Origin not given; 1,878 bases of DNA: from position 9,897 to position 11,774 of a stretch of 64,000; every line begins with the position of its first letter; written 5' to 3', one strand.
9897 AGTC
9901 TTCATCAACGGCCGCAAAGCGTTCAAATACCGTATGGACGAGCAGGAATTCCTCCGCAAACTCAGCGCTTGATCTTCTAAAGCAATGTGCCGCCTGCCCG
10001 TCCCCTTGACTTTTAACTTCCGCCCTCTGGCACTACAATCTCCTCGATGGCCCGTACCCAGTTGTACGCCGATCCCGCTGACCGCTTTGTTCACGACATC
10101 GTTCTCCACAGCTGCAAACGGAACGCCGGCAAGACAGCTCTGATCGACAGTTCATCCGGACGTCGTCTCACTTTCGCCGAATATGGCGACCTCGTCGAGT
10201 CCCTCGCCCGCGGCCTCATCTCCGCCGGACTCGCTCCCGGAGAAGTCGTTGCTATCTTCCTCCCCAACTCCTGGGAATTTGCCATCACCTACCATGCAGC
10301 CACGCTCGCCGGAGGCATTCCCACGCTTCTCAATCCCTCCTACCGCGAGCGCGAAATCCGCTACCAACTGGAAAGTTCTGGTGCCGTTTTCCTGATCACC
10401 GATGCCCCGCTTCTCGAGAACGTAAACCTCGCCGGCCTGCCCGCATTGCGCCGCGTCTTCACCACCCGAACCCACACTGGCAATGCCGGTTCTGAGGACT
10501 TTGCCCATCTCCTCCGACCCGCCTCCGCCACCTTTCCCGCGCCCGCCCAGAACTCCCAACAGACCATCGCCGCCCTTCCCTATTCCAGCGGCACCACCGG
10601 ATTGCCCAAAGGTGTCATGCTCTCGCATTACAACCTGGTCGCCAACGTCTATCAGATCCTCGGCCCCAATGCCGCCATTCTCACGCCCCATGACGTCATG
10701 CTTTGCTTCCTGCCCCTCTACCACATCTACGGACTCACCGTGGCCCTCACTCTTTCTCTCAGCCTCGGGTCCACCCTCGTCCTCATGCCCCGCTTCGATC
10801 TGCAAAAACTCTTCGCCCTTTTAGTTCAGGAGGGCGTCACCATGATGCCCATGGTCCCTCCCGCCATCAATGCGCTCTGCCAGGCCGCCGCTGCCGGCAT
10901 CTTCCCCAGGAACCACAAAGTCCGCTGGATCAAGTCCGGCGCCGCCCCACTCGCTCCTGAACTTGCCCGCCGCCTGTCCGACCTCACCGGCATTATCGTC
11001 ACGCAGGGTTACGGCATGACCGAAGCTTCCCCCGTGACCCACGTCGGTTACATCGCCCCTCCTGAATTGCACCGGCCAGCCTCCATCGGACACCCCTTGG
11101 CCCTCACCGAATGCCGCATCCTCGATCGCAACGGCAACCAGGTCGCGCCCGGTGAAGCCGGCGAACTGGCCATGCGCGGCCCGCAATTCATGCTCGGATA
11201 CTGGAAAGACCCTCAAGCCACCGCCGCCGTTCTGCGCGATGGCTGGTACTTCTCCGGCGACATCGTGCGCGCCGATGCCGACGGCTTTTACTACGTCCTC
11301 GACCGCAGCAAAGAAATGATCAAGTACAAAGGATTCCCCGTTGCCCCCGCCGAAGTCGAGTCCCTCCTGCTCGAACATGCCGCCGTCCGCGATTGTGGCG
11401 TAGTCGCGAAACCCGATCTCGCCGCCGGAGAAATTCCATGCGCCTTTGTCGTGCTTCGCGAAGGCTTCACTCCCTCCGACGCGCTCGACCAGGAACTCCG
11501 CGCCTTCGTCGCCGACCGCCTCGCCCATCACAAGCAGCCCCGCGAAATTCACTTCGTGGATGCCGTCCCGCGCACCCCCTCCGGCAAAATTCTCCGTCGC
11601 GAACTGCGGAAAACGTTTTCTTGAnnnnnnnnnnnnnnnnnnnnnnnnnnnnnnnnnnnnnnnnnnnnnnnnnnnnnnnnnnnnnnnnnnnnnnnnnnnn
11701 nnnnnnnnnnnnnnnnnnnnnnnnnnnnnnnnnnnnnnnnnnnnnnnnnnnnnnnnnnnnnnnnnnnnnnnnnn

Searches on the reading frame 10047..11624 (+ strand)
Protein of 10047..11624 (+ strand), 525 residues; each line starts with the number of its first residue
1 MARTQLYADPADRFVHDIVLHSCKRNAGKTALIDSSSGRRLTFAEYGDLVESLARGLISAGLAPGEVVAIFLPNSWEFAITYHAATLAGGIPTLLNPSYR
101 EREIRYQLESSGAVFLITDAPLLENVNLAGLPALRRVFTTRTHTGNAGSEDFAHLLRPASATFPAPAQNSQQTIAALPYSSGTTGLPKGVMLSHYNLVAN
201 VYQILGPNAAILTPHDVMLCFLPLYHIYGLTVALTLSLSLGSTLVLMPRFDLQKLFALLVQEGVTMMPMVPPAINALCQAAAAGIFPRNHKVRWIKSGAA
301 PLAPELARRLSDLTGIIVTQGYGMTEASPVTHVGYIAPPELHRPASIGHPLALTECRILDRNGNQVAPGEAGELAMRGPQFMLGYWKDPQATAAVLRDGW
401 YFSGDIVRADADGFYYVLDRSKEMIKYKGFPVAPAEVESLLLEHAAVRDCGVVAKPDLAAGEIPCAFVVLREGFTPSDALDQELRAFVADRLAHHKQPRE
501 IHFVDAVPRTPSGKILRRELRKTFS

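Call 75: search_protein_families(library=pfam, proteins=[window:10047-11624:+], max_evalue=0.0001)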
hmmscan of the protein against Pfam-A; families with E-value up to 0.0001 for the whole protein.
window:10047-11624:+ (525 aa): 2 families
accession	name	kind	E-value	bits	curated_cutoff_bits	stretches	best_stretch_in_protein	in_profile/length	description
PF00501.34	AMP-binding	-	3.5e-96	322.7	29.9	1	21-386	3-384/384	AMP-binding enzyme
PF13193.12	AMP-binding_C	-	8e-23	81.6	24.5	1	436-514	1-76/76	AMP-binding enzyme C-terminal domain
